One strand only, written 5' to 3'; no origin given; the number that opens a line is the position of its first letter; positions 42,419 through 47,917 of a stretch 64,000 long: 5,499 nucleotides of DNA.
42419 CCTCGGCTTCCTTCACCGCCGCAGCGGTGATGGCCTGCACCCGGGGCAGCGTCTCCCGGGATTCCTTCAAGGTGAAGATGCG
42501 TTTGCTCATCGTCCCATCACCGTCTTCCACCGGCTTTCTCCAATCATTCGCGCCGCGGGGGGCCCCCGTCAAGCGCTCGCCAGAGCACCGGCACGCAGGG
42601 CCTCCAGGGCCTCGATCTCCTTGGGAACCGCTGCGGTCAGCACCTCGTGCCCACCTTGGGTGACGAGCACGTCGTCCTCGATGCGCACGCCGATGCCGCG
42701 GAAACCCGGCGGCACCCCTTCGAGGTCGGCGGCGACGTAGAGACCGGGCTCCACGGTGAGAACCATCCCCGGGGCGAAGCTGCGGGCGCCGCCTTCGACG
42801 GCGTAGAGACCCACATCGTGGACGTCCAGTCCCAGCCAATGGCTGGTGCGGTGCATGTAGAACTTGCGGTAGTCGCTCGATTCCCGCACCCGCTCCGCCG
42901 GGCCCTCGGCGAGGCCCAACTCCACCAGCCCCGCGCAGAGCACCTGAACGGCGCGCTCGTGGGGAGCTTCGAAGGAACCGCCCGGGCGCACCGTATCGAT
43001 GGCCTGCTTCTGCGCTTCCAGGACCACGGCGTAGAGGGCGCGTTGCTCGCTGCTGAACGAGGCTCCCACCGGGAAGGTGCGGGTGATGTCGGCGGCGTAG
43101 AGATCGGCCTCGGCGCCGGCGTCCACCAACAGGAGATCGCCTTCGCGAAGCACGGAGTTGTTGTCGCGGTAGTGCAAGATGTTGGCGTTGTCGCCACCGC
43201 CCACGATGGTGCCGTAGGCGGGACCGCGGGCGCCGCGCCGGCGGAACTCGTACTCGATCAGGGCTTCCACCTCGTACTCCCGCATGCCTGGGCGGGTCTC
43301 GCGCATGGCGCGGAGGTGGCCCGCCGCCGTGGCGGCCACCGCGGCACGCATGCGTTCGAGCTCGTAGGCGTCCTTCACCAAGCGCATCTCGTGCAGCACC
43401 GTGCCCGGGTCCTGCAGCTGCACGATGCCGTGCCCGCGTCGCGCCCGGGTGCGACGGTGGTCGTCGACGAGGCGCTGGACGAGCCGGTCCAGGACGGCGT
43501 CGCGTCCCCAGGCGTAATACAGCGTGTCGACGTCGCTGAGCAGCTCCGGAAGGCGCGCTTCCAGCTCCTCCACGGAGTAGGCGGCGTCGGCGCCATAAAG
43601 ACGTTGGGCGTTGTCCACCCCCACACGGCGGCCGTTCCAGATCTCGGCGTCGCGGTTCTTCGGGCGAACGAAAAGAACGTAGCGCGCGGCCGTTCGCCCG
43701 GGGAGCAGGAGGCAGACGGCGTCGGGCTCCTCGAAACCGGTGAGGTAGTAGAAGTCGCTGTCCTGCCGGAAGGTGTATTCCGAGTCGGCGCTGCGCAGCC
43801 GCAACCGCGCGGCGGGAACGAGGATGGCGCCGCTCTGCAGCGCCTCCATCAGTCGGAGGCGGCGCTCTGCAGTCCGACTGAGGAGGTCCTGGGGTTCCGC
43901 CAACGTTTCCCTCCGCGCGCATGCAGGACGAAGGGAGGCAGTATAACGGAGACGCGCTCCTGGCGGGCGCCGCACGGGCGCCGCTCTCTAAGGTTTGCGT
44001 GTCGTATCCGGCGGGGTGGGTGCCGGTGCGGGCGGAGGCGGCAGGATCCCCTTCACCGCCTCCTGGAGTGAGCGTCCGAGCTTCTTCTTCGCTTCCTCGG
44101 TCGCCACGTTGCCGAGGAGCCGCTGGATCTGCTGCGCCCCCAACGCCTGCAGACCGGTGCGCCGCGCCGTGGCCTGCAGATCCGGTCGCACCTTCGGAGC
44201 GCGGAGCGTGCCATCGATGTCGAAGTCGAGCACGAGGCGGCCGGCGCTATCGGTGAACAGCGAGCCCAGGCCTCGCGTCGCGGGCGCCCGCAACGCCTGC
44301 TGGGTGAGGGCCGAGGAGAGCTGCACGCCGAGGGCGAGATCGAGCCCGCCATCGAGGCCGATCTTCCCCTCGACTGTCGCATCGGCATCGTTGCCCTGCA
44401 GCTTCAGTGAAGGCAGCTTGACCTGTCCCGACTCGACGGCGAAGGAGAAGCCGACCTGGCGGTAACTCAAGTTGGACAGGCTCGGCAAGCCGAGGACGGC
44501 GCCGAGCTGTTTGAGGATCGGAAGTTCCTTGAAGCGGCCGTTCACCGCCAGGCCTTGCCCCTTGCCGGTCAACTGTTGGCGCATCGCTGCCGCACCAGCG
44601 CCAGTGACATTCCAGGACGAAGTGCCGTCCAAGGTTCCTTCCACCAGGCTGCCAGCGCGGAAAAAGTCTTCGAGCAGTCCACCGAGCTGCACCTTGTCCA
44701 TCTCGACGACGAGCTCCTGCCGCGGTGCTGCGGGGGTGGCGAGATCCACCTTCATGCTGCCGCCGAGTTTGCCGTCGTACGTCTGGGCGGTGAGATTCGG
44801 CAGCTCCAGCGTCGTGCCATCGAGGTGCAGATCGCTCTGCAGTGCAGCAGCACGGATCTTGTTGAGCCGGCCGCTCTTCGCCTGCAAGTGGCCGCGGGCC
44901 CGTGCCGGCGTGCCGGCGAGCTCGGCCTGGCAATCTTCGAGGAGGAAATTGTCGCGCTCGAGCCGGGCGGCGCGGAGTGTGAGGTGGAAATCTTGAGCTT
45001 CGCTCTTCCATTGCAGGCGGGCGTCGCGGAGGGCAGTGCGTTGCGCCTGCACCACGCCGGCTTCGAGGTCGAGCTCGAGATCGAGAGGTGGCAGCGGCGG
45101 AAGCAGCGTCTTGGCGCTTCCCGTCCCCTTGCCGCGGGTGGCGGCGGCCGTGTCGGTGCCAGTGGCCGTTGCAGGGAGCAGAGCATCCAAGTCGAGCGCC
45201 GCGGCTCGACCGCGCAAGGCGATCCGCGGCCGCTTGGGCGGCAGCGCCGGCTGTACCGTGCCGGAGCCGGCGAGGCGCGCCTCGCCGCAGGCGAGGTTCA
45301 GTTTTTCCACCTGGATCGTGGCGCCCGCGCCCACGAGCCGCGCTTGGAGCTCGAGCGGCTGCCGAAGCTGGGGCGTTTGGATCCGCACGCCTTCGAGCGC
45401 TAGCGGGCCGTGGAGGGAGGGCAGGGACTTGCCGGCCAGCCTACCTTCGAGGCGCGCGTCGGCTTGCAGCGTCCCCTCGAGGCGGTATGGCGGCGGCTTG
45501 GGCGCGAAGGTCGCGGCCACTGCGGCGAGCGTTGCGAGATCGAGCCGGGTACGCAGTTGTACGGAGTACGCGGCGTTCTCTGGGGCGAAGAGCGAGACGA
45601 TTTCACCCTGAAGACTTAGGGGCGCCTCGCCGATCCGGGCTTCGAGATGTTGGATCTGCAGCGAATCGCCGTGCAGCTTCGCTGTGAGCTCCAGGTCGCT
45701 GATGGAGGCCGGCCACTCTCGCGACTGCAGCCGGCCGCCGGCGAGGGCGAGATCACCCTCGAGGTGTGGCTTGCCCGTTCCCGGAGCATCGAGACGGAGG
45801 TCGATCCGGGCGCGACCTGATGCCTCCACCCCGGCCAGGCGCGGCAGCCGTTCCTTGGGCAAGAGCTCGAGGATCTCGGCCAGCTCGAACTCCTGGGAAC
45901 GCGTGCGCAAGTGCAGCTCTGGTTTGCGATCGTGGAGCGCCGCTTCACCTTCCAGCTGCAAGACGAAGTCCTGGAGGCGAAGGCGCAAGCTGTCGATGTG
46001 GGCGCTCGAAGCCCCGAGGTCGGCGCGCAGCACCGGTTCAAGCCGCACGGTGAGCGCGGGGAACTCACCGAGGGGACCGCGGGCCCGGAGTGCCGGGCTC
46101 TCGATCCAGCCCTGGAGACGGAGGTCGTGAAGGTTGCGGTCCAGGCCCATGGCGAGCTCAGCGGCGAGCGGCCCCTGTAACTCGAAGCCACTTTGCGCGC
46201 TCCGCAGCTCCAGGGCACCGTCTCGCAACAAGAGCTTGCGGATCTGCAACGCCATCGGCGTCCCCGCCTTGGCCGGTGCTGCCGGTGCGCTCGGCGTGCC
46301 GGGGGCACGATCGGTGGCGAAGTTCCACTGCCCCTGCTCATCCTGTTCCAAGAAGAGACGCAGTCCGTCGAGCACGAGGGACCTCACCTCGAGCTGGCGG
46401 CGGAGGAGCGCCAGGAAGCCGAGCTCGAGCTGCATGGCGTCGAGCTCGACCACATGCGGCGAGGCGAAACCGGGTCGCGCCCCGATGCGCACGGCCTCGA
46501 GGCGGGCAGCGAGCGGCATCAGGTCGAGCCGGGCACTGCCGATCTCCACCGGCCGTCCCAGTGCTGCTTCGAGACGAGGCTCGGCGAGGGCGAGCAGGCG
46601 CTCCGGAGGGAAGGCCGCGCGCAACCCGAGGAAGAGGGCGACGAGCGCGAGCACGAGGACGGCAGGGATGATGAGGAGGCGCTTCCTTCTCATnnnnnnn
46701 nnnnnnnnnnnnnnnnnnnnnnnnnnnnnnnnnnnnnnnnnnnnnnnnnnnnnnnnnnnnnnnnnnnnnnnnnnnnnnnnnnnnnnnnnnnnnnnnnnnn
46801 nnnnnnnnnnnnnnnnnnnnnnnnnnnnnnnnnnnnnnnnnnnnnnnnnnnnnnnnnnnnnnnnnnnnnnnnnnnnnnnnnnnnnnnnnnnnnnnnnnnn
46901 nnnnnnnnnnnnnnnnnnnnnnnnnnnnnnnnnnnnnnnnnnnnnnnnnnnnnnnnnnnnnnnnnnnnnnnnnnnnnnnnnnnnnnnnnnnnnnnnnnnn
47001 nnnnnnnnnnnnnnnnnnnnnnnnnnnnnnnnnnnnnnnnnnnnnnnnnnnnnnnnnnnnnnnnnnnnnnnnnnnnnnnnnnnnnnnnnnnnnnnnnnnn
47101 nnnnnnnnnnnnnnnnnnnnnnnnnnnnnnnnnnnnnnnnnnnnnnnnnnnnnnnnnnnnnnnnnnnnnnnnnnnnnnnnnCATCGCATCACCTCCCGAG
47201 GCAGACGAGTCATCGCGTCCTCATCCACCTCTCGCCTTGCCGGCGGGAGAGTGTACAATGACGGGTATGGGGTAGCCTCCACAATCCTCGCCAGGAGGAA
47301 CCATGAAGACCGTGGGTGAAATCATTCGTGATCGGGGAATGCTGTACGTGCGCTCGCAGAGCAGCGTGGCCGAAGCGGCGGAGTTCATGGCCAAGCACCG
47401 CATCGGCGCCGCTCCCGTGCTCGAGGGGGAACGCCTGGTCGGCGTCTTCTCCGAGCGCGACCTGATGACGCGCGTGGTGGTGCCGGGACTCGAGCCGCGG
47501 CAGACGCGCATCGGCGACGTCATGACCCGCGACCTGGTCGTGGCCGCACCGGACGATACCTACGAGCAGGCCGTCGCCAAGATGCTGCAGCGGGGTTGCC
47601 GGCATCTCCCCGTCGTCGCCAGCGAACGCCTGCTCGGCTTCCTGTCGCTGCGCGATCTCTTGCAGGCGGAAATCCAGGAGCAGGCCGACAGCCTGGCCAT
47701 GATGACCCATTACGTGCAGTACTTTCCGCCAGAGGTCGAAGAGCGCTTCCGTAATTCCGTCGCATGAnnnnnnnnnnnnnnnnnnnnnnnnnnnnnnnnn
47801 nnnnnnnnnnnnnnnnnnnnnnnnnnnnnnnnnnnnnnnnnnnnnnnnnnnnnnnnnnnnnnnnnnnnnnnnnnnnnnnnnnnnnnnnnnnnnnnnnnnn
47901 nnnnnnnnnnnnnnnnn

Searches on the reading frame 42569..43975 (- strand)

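Call 75: search_protein_families(library=pfam, proteins=[window:42569-43975:-], max_evalue=0.0001)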
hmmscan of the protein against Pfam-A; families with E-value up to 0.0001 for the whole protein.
window:42569-43975:- (468 aa): 2 families
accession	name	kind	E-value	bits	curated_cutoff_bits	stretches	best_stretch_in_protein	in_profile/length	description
PF00557.29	Peptidase_M24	-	2e-63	214.4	23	1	207-440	1-208/208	Metallopeptidase family M24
PF05195.22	AMP_N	-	4.4e-37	126.9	24.6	1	36-153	2-121/121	Aminopeptidase P, N-terminal domain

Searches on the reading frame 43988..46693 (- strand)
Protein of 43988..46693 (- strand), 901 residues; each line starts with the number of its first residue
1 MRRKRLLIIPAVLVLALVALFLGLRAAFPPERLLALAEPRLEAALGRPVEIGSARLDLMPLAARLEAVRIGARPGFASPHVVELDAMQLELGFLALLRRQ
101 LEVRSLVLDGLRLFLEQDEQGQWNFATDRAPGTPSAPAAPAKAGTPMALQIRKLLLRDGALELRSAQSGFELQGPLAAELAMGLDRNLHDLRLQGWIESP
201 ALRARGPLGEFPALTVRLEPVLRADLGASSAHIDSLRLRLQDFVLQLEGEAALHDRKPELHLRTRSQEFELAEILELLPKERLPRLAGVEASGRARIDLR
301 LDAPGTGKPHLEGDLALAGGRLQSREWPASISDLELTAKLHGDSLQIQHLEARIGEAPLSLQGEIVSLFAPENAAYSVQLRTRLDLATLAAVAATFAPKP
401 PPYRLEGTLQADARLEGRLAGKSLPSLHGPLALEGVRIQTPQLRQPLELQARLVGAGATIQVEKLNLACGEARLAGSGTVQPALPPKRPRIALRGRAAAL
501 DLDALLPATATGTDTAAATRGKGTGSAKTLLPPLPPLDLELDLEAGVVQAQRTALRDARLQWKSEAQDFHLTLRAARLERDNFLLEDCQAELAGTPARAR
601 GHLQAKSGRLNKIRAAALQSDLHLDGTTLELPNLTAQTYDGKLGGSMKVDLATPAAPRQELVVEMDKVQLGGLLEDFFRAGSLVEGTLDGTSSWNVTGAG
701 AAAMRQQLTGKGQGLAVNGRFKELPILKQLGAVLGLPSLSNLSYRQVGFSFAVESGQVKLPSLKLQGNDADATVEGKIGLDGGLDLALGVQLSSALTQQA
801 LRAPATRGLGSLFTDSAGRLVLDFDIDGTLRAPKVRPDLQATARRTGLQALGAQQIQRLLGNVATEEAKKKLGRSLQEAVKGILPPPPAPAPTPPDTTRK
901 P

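Call 75: search_protein_families(library=pfam, proteins=[window:43988-46693:-], max_evalue=0.0001)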
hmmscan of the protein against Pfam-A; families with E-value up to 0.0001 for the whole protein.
window:43988-46693:- (901 aa): 3 families
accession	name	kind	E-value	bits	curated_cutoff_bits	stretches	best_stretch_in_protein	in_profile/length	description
PF13116.12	YhdP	-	3.4e-26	92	46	2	285-835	630-1224/1224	YhdP protein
PF05170.20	AsmA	-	1.2e-22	80.9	29.8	1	2-165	4-173/607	AsmA family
PF05359.17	DUF748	-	1.7e-15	56.7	50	1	3-173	14-176/1037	Domain of Unknown Function (DUF748)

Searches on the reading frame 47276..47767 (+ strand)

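Call 76: search_protein_families(library=pfam, proteins=[window:47276-47767:+], max_evalue=0.0001)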
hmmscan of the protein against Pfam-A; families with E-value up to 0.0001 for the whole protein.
window:47276-47767:+ (163 aa): 1 family
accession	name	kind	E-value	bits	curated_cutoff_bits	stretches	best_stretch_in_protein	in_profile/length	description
PF00571.33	CBS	-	3.1e-27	95.1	24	2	79-131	1-54/57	CBS domain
